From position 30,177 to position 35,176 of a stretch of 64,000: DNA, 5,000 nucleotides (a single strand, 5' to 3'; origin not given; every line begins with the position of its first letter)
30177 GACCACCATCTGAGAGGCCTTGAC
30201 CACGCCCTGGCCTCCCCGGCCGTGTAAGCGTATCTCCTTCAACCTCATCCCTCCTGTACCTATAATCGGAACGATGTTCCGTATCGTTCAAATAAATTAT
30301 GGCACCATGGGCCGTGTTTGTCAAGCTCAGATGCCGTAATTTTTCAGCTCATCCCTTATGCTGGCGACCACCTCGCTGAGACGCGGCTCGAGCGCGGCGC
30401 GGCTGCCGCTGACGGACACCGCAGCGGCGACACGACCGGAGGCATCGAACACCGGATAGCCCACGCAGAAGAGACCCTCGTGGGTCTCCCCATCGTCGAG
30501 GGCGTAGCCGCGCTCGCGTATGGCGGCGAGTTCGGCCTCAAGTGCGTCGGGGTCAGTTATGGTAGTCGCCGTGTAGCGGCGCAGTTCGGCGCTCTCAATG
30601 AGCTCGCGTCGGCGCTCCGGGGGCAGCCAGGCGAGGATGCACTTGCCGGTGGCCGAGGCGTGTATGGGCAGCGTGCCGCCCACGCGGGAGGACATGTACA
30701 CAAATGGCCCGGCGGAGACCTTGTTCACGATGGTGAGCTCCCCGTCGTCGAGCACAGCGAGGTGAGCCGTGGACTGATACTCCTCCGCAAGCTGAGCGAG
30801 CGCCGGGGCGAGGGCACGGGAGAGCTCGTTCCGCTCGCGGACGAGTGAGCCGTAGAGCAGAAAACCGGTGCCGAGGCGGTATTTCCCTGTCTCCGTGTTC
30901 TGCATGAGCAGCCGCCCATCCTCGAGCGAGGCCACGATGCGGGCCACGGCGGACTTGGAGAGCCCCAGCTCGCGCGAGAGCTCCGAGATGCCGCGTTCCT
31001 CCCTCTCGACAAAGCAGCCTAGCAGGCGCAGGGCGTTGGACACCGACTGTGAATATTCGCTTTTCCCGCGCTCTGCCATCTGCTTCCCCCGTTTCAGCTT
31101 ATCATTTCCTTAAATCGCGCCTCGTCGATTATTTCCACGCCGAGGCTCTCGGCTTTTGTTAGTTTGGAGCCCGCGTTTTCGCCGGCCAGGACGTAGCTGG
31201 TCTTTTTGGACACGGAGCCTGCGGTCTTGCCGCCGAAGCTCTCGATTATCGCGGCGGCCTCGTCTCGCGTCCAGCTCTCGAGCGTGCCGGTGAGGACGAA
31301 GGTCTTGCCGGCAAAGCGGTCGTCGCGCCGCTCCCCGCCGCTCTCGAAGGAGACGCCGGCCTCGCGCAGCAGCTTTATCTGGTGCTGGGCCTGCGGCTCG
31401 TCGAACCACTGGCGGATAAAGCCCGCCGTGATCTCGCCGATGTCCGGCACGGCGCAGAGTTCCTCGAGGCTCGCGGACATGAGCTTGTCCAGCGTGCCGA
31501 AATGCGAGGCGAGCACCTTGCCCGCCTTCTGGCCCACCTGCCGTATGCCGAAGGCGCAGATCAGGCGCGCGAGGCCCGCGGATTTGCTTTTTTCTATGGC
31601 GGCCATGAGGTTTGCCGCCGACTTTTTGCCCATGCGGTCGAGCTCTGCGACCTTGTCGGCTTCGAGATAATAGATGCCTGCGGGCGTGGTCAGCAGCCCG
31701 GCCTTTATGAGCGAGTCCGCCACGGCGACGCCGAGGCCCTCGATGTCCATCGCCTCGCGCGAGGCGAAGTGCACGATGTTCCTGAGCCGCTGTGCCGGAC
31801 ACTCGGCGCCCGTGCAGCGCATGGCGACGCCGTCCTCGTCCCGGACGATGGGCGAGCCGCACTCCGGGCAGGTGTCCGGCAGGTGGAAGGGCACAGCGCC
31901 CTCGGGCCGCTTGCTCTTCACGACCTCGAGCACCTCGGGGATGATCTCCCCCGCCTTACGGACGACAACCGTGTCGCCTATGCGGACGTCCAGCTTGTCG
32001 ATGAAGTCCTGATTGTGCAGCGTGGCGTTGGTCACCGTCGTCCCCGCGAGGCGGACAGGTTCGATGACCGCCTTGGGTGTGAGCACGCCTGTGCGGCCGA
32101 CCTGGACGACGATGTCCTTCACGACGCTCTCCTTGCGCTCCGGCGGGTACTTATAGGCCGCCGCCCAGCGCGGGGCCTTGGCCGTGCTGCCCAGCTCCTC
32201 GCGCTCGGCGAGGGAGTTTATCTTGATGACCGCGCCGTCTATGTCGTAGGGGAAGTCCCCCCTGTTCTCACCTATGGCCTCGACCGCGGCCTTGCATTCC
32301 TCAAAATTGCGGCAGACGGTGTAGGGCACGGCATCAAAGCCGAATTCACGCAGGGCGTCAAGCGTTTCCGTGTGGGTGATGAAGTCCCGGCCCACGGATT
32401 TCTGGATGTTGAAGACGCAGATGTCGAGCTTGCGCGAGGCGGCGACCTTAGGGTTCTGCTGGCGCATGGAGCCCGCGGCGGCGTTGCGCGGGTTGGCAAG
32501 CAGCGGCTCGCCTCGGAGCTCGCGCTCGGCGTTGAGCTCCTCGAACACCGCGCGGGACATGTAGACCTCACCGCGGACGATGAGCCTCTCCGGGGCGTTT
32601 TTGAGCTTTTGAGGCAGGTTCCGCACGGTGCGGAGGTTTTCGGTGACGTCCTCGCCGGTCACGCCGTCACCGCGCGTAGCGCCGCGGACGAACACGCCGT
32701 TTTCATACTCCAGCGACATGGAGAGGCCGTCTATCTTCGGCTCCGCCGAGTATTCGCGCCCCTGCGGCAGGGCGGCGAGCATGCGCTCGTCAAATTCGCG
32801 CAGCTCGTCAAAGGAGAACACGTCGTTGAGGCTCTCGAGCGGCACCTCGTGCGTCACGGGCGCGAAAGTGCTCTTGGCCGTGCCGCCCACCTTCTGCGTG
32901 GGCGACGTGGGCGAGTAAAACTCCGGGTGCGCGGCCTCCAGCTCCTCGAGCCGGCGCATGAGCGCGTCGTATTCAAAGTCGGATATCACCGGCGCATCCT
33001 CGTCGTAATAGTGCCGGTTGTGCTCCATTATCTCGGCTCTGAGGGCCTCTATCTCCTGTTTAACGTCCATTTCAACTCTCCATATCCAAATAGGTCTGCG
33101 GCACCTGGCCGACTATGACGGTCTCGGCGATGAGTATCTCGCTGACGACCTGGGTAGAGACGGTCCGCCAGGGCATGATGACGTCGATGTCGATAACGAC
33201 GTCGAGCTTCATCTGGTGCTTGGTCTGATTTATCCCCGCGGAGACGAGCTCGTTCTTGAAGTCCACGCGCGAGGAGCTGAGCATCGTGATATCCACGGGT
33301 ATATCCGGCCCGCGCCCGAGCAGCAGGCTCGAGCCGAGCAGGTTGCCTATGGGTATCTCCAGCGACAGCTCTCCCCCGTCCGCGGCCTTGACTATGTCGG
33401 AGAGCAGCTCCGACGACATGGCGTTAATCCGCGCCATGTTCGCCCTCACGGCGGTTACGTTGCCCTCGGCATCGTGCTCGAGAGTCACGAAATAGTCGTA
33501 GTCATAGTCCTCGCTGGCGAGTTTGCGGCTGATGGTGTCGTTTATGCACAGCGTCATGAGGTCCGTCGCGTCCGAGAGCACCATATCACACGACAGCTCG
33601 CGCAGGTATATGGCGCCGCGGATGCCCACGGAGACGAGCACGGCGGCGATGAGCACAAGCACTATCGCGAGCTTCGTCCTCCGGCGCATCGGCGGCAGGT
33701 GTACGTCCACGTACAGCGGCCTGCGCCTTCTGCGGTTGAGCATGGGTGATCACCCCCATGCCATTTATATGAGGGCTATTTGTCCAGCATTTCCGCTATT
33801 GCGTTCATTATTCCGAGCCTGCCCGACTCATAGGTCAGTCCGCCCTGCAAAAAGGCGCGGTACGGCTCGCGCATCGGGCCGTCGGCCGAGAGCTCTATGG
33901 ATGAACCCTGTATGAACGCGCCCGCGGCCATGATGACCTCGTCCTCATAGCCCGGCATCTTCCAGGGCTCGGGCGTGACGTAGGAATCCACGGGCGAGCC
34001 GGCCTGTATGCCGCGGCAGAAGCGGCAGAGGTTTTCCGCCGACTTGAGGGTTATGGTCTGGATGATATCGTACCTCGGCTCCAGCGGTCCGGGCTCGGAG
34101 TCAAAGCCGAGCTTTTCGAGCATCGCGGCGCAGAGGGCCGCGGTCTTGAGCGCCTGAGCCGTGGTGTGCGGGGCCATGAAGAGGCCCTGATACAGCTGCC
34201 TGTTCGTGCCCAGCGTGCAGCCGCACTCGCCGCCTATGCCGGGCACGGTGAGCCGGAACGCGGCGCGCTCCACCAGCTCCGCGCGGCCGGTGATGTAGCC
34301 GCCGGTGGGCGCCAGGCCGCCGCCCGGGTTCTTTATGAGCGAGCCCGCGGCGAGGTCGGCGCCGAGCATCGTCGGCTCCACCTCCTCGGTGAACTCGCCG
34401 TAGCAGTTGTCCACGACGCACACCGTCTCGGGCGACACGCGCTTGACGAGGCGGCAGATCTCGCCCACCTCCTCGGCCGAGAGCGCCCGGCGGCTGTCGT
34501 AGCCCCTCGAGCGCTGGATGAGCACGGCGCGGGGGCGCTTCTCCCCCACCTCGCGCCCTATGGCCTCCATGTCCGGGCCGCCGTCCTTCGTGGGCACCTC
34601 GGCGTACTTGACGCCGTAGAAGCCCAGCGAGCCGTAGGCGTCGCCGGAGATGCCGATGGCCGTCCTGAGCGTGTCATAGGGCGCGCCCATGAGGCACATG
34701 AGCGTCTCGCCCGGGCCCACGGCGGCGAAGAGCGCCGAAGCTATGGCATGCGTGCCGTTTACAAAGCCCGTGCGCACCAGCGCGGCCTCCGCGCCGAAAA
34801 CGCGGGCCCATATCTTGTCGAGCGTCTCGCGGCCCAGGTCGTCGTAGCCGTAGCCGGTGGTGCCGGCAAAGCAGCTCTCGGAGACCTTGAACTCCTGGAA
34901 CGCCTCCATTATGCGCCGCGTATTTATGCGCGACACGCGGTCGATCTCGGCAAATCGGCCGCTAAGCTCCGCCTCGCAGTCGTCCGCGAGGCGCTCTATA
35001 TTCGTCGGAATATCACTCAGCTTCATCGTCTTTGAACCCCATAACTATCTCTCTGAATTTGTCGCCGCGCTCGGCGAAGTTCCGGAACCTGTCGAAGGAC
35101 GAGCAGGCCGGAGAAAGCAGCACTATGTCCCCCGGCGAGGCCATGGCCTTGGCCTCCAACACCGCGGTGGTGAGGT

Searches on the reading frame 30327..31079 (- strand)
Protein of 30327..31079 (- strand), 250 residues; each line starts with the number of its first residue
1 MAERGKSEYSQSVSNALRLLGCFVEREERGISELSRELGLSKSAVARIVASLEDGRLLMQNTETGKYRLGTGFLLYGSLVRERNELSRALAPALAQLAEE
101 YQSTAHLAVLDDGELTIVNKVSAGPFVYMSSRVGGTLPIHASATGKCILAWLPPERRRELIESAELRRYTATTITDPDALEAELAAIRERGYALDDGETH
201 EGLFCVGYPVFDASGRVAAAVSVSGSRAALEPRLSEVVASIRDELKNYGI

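Call 55: search_protein_families(library=pfam, proteins=[window:30327-31079:-])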
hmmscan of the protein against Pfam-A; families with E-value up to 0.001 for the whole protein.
window:30327-31079:- (250 aa): 4 families
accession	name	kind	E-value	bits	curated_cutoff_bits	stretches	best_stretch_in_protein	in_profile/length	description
PF01614.24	IclR_C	-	9.6e-44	149.4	24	1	83-242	6-166/174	Bacterial transcriptional regulator IclR C-terminal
PF09339.16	HTH_IclR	-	9.4e-10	38.6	22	1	12-60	1-50/52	IclR helix-turn-helix domain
PF12802.13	MarR_2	-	0.00012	22.6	27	1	29-58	21-50/61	MarR family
PF25213.1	HVO_A0261_N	-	0.00012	22.3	35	1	15-69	12-63/86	HVO_A0261 N-terminal domain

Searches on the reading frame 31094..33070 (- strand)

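Call 55: search_protein_families(library=pfam, proteins=[window:31094-33070:-])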
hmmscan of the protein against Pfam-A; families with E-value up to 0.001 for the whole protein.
window:31094-33070:- (658 aa): 10 families
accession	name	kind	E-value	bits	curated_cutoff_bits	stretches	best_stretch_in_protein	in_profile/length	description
PF01653.23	DNA_ligase_aden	-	6.7e-83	278.5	27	1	67-311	2-253/253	NAD-dependent DNA ligase adenylation domain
PF03120.22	DNA_ligase_OB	-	2.6e-33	114.2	32.9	1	315-390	2-77/79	NAD-dependent DNA ligase OB-fold domain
PF12826.13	HHH_2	-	1.1e-20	73.9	27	1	502-563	1-62/64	Helix-hairpin-helix motif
PF00533.33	BRCT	-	9e-15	55.1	21.3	1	584-657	4-78/78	BRCA1 C Terminus (BRCT) domain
PF14520.12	HHH_5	-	5.6e-14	52.8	27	2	509-549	7-48/57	Helix-hairpin-helix domain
PF03119.21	DNA_ligase_ZBD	-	8.9e-11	41.9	25.8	1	400-426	1-27/27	NAD-dependent DNA ligase C4 zinc finger domain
PF22745.1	Nlig-Ia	-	1.9e-07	32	27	1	4-55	3-54/92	DNA ligase-like, N-terminal NAD+-binding domain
PF00633.29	HHH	-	7.2e-06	26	24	1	527-550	2-25/30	Helix-hairpin-helix motif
PF09414.15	RNA_ligase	-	0.00021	21.9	27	0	106-258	2-132/171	RNA ligase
PF12738.14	PTCB-BRCT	-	0.00047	20.5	22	0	602-648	13-59/63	twin BRCT domain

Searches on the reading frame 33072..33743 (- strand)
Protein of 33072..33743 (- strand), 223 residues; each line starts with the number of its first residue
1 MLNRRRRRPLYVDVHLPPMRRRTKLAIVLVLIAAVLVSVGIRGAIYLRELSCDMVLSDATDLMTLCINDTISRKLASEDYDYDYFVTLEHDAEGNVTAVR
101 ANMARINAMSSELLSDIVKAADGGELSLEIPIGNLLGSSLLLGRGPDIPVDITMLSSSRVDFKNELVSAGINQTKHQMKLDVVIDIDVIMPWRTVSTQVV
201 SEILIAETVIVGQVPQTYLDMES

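Call 55: search_protein_families(library=pfam, proteins=[window:33072-33743:-])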
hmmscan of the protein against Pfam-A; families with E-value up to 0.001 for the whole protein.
window:33072-33743:- (223 aa): 1 family
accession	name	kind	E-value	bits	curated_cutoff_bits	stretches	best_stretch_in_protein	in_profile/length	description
PF09560.15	Spore_YunB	-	2.4e-30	104.9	25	1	128-217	2-91/91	Sporulation protein YunB (Spo_YunB)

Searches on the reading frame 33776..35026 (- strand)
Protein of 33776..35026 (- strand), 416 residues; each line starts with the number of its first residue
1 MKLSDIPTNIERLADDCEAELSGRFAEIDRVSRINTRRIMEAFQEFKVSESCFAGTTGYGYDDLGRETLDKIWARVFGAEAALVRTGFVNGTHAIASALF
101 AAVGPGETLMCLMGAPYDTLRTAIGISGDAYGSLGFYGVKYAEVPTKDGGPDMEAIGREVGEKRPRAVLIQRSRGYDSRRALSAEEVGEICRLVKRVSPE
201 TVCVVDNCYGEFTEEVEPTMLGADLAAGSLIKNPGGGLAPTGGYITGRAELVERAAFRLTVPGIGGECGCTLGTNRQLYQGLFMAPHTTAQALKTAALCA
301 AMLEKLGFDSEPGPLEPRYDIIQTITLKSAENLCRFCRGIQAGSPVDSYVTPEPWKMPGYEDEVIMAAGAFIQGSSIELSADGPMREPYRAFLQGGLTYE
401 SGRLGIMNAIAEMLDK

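Call 55: search_protein_families(library=pfam, proteins=[window:33776-35026:-])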
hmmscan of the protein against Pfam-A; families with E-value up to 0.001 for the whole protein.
window:33776-35026:- (416 aa): 1 family
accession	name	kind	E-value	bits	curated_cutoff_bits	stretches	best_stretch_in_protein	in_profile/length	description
PF06838.17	Met_gamma_lyase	-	6.7e-170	565.5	24.2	1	13-413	4-404/405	Methionine gamma-lyase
